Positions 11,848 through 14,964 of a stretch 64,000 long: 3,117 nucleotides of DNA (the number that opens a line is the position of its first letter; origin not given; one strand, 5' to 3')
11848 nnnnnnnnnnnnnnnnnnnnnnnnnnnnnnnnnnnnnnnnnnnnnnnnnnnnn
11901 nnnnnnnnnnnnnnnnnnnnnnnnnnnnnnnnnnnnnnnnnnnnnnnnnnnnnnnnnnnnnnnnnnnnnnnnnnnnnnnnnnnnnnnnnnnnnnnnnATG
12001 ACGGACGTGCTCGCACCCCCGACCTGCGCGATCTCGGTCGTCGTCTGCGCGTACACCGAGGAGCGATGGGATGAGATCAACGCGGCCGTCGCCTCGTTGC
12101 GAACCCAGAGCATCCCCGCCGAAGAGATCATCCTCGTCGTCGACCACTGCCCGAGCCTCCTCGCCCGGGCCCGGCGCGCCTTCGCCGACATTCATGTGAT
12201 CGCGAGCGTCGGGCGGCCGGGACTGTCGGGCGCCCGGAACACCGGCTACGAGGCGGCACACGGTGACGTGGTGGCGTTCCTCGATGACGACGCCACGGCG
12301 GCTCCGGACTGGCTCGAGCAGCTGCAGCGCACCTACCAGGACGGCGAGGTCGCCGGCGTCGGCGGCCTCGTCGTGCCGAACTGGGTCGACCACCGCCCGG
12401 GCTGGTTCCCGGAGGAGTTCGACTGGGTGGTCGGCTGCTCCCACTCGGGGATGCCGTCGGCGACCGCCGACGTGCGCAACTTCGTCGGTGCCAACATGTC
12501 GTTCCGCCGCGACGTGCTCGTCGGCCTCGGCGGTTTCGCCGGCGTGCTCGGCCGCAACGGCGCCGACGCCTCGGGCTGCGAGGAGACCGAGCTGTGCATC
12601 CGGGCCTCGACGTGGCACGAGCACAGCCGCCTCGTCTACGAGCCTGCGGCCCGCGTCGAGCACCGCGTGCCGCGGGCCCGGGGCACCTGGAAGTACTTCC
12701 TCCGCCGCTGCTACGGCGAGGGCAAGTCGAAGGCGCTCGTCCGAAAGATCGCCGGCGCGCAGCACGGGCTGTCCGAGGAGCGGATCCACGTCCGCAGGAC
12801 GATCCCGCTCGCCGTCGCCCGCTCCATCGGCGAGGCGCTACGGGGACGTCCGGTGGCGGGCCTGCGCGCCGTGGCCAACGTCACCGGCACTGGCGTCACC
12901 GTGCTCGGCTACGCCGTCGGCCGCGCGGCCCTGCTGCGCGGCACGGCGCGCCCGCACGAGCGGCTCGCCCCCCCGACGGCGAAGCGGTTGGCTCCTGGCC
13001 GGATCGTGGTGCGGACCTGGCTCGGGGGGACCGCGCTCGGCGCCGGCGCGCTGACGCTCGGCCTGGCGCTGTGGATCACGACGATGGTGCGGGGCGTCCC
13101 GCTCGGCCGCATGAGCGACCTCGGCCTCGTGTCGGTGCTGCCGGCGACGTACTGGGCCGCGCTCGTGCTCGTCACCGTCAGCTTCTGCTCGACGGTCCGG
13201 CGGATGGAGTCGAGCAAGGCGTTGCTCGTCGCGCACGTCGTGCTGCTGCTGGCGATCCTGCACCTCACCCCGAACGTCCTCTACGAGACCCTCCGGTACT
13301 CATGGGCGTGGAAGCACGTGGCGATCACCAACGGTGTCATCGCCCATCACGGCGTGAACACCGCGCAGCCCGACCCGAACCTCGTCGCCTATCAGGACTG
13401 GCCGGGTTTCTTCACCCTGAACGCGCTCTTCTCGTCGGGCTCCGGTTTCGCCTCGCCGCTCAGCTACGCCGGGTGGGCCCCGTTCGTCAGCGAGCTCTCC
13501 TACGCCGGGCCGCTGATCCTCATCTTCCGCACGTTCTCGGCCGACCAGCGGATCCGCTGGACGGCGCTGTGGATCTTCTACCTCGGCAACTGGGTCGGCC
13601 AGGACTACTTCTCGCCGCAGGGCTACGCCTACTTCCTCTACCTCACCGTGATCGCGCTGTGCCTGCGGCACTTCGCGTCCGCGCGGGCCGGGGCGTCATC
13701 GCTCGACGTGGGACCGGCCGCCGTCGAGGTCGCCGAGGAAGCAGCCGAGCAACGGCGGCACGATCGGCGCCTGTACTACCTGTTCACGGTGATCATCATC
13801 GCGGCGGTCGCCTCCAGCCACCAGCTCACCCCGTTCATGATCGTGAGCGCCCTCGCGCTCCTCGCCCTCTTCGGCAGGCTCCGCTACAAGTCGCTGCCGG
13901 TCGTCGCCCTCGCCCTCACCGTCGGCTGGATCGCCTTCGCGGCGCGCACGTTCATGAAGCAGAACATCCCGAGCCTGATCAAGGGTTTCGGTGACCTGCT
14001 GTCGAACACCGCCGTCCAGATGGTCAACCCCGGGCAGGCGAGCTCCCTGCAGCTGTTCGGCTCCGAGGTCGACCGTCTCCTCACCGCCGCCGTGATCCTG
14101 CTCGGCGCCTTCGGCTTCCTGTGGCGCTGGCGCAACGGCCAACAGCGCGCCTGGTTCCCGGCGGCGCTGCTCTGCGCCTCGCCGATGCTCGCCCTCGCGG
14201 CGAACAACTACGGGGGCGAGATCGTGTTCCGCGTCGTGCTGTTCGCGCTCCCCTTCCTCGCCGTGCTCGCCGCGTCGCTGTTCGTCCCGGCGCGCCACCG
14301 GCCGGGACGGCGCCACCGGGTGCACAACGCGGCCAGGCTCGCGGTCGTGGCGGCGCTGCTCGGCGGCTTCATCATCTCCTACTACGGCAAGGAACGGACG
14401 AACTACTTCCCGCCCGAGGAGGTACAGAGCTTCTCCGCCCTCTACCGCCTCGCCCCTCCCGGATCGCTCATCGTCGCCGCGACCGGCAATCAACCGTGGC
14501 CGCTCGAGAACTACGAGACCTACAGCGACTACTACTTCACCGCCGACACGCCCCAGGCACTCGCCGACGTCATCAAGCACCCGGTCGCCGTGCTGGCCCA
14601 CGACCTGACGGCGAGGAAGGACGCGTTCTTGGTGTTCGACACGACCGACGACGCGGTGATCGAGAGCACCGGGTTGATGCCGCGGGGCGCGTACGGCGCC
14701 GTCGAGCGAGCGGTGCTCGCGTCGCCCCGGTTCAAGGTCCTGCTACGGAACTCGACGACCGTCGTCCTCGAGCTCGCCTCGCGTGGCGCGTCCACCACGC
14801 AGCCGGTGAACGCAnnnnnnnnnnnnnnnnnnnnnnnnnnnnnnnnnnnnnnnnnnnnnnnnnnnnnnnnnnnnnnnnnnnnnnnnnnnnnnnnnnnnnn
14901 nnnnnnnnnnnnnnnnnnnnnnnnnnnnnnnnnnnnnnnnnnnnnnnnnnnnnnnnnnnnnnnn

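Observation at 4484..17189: Eight-gene, overlap-coupled glycan-assembly cluster with unusual domain fusions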

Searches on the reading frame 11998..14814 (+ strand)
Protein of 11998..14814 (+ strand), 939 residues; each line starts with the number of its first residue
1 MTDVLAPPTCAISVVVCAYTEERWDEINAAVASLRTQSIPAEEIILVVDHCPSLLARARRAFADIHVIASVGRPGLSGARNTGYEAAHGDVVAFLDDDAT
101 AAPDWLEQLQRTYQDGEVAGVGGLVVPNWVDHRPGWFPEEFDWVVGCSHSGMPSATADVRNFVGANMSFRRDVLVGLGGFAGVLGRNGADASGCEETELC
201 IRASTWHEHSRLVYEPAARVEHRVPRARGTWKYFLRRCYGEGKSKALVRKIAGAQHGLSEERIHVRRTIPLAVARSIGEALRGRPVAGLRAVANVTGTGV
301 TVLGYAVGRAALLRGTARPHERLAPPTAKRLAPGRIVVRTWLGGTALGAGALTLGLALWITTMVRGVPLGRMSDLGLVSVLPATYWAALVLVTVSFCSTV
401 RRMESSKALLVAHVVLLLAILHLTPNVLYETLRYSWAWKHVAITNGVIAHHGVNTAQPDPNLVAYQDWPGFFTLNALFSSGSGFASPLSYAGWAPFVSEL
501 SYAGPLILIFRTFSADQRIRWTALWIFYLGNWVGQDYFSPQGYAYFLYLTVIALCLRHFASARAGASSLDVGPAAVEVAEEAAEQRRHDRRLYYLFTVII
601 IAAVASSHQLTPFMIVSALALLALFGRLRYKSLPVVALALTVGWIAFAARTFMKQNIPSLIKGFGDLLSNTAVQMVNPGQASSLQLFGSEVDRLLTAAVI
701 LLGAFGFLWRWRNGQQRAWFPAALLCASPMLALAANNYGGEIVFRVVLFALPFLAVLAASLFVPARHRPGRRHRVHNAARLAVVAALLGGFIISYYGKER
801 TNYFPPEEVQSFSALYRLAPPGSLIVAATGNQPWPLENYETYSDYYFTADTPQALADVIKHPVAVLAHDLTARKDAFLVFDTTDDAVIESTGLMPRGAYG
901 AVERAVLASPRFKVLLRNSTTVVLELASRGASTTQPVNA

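Call 4: search_protein_families(library=pfam, proteins=[window:11998-14814:+], max_evalue=0.01)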
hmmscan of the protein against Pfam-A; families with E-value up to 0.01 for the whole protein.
window:11998-14814:+ (939 aa): 5 families
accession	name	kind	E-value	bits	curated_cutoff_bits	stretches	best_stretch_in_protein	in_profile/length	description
PF00535.33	Glycos_transf_2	-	8.8e-23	81.5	23.3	1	13-174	1-164/168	Glycosyl transferase family 2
PF13641.12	Glyco_tranf_2_3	-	7e-12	46.3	27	1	12-236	3-222/230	Glycosyltransferase like family 2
PF13506.12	Glyco_transf_21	-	1.2e-06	28.5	21.7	1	82-183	24-123/174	Glycosyl transferase family 21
PF13632.12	Glyco_trans_2_3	-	4.1e-05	23.9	27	1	92-237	2-135/198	Glycosyl transferase family group 2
PF10111.15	Glyco_tranf_2_2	-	0.00011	22.2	27.3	1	13-111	1-104/276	Glycosyltransferase like family 2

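Call 5: search_protein_families(library=ncbifam, proteins=[window:11998-14814:+], max_evalue=0.01)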
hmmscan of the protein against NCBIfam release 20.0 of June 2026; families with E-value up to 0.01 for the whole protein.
window:11998-14814:+ (939 aa): 10 families
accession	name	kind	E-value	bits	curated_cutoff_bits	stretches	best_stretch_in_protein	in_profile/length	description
NF041394.1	GtaseAglG_Halo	equivalog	3.3e-65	220.4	440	1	12-306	3-298/304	glucosyl-dolichyl phosphate glucuronosyltransferase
TIGR03965.1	mycofact_glyco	equivalog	5.7e-25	88.1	280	1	12-293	76-344/467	mycofactocin biosynthesis glycosyltransferase MftF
NF041875.1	EPS_EpsD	equivalog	4.6e-19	69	370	1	12-268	1-250/325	exopolysaccharide biosynthesis glycosyltransferase EpsD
NF038302.1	EPS_HpsE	equivalog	4.2e-10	39.1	300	1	72-252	70-252/307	hormogonium polysaccharide biosynthesis glycosyltransferase HpsE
NF007482.0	PRK10073.1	equivalog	2.4e-09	36.7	423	1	10-109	6-106/334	glycosyltransferase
NF038299.1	EPS_HpsN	equivalog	1.6e-08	33.9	425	1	11-125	2-119/317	hormogonium polysaccharide biosynthesis glycosyltransferase HpsN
NF047683.1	TeichurnBiosyTuaG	equivalog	4.1e-07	29.9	400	1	11-109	7-107/252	teichuronic acid biosynthesis protein TuaG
TIGR04283.1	glyco_like_mftF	equivalog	5.5e-05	22.9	182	1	12-120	1-105/221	TIGR04283 family arsenosugar biosynthesis glycosyltransferase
NF050050.1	ProtGlycPglI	equivalog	0.0004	19.8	500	1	11-116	3-111/306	GalNAc(5)-diNAcBac-PP-undecaprenol beta-1,3-glucosyltransferase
TIGR03937.1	PgaC_IcaA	equivalog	0.00055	19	422.3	1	11-123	46-161/407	poly-beta-1,6-N-acetyl-D-glucosamine synthase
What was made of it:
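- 11998..14817 (+): G5: cytoplasmic AglG/PglI-like GT2 (aa 1-~320) fused to a GT-C-fold membrane glycosyltransferase (aa ~335-939; ~13 TM plus an extracytoplasmic alpha/beta domain). NCBIfam AglG 3e-65 over the full model length, at 220 bits against a cut-off of 440 (call 5).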

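Call 11: search_solved_structures(query=window:11998-14814:+, max_evalue=1)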
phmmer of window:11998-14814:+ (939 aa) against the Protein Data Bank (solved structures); distinct sequences matched with E-value up to 1: 19.
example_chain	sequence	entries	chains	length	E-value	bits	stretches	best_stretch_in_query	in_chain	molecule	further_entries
9jma_A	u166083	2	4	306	5.5e-07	31.1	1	12-106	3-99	GalNAc(5)-diNAcBac-PP-undecaprenol beta-1,3-glucosyltransferase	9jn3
6pxu_A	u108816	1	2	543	8.5e-06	27.2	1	13-120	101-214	Polypeptide N-acetylgalactosaminyltransferase 12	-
6p61_A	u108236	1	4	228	0.0012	20.1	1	11-110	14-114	Glycosyltransferase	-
3bcv_A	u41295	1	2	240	0.0024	19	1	12-104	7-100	Putative glycosyltransferase protein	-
1xhb_A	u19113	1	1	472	0.0031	18.7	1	11-110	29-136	Polypeptide N-acetylgalactosaminyltransferase 1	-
8v9q_A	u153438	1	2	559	0.0041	18.3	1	11-110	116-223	Polypeptide N-acetylgalactosaminyltransferase 1 soluble form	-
2d7i_A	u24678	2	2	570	0.012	16.7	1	15-109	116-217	Polypeptide N-acetylgalactosaminyltransferase 10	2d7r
5mlz_A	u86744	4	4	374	0.017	16.3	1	10-174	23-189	Dolichol monophosphate mannose synthase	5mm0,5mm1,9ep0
5nqa_A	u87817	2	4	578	0.024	15.7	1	13-120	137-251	Polypeptide N-acetylgalactosaminyltransferase 4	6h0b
2ffu_A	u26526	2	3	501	0.035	15.2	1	11-115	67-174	Polypeptide N-acetylgalactosaminyltransferase 2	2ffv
6egs_A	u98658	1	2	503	0.036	15.2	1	11-115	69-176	Polypeptide N-acetylgalactosaminyltransferase 2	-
6e7i_A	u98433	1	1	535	0.039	15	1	11-115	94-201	Polypeptide N-acetylgalactosaminyltransferase 2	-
4d11_C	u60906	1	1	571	0.043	14.9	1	11-115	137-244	POLYPEPTIDE GALNAC-TRANSFERASE T2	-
4d0t_A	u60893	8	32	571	0.043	14.9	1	11-115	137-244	POLYPEPTIDE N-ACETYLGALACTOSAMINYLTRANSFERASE 2 | POLYPEPTIDE GALNAC-TRANSFERASE T2 | GALNAC-T2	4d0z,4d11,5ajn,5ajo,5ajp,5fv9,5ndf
6nqt_A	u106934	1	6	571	0.045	14.8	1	11-115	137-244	Polypeptide N-acetylgalactosaminyltransferase 2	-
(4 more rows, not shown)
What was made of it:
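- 11998..14817 (+): PDB PglI 5.5e-7 (call 11).
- G5N is closest to enzymes that extend lipid-linked glycans (AglG 3e-65 in call 5; PglI in call 11). Its nearest relatives extend lipid-linked glycans (AglG, PglI; calls 5, 11).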

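Call 12: find_homologous_proteins(query=window:11998-14814:+, max_evalue=0.00001)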
Query window:11998-14814:+ (939 aa): 1557 proteins with E <= 0.00001 among 8000 candidates; the best 120 are listed.
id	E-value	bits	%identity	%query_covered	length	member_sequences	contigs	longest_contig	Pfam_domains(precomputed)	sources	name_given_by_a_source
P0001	0.0e+0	2118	100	100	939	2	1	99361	PF13632.13,PF13641.13,PF00535.33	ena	-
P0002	0.0e+0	1785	90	93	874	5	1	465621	PF13632.13,PF00535.33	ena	-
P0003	0.0e+0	1040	54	99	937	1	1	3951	PF13641.13,PF00535.33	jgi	jgi:GT2 family glycosyltransferase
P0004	0.0e+0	1011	52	99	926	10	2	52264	PF13632.13,PF13641.13,PF00535.33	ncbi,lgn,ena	-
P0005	1.5e-298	1011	53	99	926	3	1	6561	PF13632.13,PF13641.13,PF00535.33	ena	-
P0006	6.4e-298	1009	53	99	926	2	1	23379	PF13632.13,PF13641.13,PF00535.33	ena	-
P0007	7.7e-297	1005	51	98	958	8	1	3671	PF13641.13,PF00535.33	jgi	jgi:GT2 family glycosyltransferase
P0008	4.8e-295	999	52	98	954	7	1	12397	PF13632.13,PF13641.13,PF00535.33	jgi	jgi:hypothetical protein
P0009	2.2e-294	997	51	99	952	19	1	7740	PF13641.13,PF00535.33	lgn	-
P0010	2.5e-294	997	51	98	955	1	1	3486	PF13632.13,PF13641.13,PF00535.33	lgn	-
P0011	2.0e-293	994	53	98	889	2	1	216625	PF13632.13,PF13641.13,PF00535.33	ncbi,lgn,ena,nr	ncbi:MAG TPA: glycosyltransferase [Acidimicrobiales bacterium]|nr:glycosyltransferase [Acidimicrobia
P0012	2.5e-293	994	51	61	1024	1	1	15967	PF13641.13,PF00535.33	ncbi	-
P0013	3.4e-293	993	53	97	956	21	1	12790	PF13641.13,PF00535.33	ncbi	-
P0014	4.1e-292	990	53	99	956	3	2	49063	PF13632.13,PF13641.13,PF00535.33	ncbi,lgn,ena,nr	ncbi:MAG: glycosyltransferase family 2 protein [Actinomycetota bacterium]|nr:glycosyltransferase fam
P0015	6.0e-286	969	55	60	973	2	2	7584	PF13641.13,PF00535.33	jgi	jgi:GT2 family glycosyltransferase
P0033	1.1e-237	809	58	60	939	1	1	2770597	PF13641.13,PF00535.33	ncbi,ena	-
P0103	5.6e-210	718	42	99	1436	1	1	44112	PF01943.23,PF13641.13,PF00535.33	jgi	jgi:O-antigen/teichoic acid export membrane protein/GT2 family glycosyltransferase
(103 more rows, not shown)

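Call 13: find_encoding_contigs(protein=P0002, flank=10000, max_places=2)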
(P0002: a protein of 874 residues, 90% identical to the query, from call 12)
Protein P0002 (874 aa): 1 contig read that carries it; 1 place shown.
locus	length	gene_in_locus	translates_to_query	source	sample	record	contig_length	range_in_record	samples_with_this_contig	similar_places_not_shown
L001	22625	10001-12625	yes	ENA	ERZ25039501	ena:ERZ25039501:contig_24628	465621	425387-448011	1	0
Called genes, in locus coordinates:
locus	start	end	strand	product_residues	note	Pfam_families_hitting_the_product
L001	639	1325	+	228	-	PF00072:Response_reg, PF00196:GerE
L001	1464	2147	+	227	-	PF00072:Response_reg, PF08281:Sigma70_r4_2, PF00196:GerE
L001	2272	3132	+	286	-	PF00535:Glycos_transf_2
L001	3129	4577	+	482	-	PF00535:Glycos_transf_2, PF13641:Glyco_tranf_2_3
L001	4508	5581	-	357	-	-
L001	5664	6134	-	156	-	-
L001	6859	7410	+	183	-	-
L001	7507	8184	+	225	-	-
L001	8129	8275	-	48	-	-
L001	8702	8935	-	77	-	-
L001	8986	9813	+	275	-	PF01636:APH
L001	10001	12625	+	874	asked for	PF00535:Glycos_transf_2, PF13632:Glyco_trans_2_3 (weak)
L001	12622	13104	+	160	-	-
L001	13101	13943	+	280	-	PF01522:Polysacc_deac_1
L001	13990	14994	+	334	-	PF03935:SKN1_KRE6_Sbg1, PF00722:Glyco_hydro_16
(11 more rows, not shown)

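Call 14: find_encoding_contigs(protein=P0011, flank=10000, max_places=2)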
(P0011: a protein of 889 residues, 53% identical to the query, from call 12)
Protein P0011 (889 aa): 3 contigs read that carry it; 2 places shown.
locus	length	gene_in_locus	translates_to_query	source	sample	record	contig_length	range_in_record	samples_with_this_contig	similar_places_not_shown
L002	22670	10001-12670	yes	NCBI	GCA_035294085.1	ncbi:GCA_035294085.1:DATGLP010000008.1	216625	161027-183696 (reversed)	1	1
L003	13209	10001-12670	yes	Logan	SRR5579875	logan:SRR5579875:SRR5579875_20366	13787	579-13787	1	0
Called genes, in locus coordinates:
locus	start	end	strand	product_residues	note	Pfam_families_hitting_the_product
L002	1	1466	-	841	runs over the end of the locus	PF01833:TIG (faint), PF20144:TIG_SUH (faint)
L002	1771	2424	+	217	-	PF00072:Response_reg, PF08281:Sigma70_r4_2, PF00196:GerE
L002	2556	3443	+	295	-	PF13641:Glyco_tranf_2_3, PF00535:Glycos_transf_2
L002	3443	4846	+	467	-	PF00535:Glycos_transf_2, PF13641:Glyco_tranf_2_3, PF13506:Glyco_transf_21 (weak)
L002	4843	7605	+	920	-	PF08282:Hydrolase_3 (weak)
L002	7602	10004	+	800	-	-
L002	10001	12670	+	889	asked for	PF00535:Glycos_transf_2, PF13641:Glyco_tranf_2_3, PF13632:Glyco_trans_2_3 (weak)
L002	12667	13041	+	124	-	-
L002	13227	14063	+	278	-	PF03935:SKN1_KRE6_Sbg1, PF00722:Glyco_hydro_16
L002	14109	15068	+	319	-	PF01073:3Beta_HSD, PF01370:Epimerase, PF02719:Polysacc_synt_2, PF04321:RmlD_sub_bind, PF07993:NAD_binding_4 (faint), PF16363:GDP_Man_Dehyd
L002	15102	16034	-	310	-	-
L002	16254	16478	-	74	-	PF11127:YgaP-like_TM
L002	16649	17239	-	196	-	PF21948:LplA-B_cat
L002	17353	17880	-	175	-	PF01844:HNH, PF13395:HNH_4 (faint), PF14279:HNH_5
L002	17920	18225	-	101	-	-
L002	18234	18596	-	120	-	PF11239:DUF3040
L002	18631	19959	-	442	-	PF00817:IMS, PF21999:IMS_HHH_1 (weak), PF11799:IMS_C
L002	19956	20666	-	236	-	PF02585:PIG-L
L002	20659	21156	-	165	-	PF22811:Zn_ribbon_NrdR, PF03477:ATP-cone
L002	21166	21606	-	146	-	-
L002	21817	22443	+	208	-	PF01726:LexA_DNA_bind, PF09339:HTH_IclR (weak), PF00717:Peptidase_S24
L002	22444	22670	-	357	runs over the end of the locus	PF01546:Peptidase_M20, PF07687:M20_dimer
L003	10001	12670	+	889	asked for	PF00535:Glycos_transf_2, PF13641:Glyco_tranf_2_3, PF13632:Glyco_trans_2_3 (weak)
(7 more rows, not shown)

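Call 15: find_encoding_contigs(protein=P0033, flank=10000, max_places=2)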
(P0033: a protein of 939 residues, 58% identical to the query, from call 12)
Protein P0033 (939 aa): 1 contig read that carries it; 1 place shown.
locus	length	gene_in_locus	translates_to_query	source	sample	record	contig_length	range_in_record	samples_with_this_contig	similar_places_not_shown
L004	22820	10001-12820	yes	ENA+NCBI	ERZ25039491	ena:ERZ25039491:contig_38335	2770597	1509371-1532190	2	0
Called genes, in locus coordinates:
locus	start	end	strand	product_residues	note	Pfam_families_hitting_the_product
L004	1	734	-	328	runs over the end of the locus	PF02559:CarD_TRCF_RID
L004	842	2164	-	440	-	PF17757:UvrB_inter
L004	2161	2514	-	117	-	PF01195:Pept_tRNA_hydro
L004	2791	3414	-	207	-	PF01386:Ribosomal_L25p, PF14693:Ribosomal_TL5_C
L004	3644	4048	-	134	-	PF00156:Pribosyltran, PF14572:Pribosyl_synth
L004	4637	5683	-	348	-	PF00483:NTP_transferase, PF02348:CTP_transf_3 (weak), PF12804:NTP_transf_3, PF00132:Hexapep (faint)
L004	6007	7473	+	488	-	PF01546:Peptidase_M20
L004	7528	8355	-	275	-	PF03372:Exo_endo_phos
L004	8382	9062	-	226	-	-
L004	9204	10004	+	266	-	PF00535:Glycos_transf_2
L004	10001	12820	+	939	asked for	PF00535:Glycos_transf_2, PF13641:Glyco_tranf_2_3 (weak)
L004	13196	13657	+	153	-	-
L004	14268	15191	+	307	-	-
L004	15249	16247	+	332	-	PF13515:FUSC_2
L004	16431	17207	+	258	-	PF00248:Aldo_ket_red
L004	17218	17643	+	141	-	PF00472:RF-1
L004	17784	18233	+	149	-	PF01814:Hemerythrin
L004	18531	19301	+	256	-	PF17767:NAPRTase_N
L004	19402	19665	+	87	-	-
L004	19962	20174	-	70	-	-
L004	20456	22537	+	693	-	PF00009:GTP_EFTU, PF01926:MMR_HSR1 (weak), PF22042:EF-G_D2, PF03144:GTP_EFTU_D2 (weak), PF14492:EFG_III, PF03764:EFG_IV, PF00679:EFG_C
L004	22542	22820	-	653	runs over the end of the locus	PF12146:Hydrolase_4 (faint)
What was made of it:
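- A minimal G1 / G5 / G6 cluster exists (L004, call 15).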

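Call 72: find_encoding_contigs(protein=P0103, flank=10000, max_places=1)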
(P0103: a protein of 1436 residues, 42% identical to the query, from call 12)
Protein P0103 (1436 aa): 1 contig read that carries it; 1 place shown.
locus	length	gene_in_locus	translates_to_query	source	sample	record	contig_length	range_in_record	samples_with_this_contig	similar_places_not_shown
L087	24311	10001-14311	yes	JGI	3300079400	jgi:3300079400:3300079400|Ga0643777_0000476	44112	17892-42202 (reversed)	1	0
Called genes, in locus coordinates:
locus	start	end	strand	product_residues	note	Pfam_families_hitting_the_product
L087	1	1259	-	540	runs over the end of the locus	PF00072:Response_reg, PF00512:HisKA, PF02518:HATPase_c, PF00072:Response_reg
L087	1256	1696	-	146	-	PF00072:Response_reg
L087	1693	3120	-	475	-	PF00989:PAS, PF08448:PAS_4, PF13188:PAS_8 (faint), PF13426:PAS_9 (weak), PF00512:HisKA, PF02518:HATPase_c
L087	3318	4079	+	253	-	PF02861:Clp_N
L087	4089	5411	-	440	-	-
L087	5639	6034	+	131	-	-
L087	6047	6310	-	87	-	PF02604:PhdYeFM_antitox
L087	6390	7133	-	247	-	PF00072:Response_reg, PF00486:Trans_reg_C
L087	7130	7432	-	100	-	PF00512:HisKA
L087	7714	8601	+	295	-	PF00535:Glycos_transf_2, PF13641:Glyco_tranf_2_3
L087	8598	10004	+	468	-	PF00535:Glycos_transf_2, PF13641:Glyco_tranf_2_3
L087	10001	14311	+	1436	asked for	PF01943:Polysacc_synt (weak), PF00535:Glycos_transf_2, PF13641:Glyco_tranf_2_3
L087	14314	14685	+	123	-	-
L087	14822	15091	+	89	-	-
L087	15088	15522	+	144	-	PF01850:PIN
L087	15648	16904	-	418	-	-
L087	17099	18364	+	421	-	PF00070:Pyr_redox (faint), PF01266:DAO (faint), PF01494:FAD_binding_3 (faint), PF07992:Pyr_redox_2, PF13450:NAD_binding_8 (faint), PF13434:Lys_Orn_oxgnase (weak), PF13738:Pyr_redox_3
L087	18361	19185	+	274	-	PF03935:SKN1_KRE6_Sbg1 (weak), PF00722:Glyco_hydro_16, PF26113:GH16_XgeA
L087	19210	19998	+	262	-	PF01522:Polysacc_deac_1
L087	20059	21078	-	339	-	PF03935:SKN1_KRE6_Sbg1 (faint), PF00722:Glyco_hydro_16, PF26113:GH16_XgeA (weak)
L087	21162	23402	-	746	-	PF03176:MMPL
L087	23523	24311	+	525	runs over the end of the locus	PF02826:2-Hacid_dh_C (faint), PF05834:Lycopene_cycl (faint), PF07992:Pyr_redox_2, PF13738:Pyr_redox_3 (weak), PF00070:Pyr_redox, PF02852:Pyr_redox_dim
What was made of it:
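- Some relatives lack G3 and the kinase altogether (L087, call 72; L004, call 15), so those steps are optional decorations. Clusters without G3 keep the GT-C domain (calls 15, 72).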
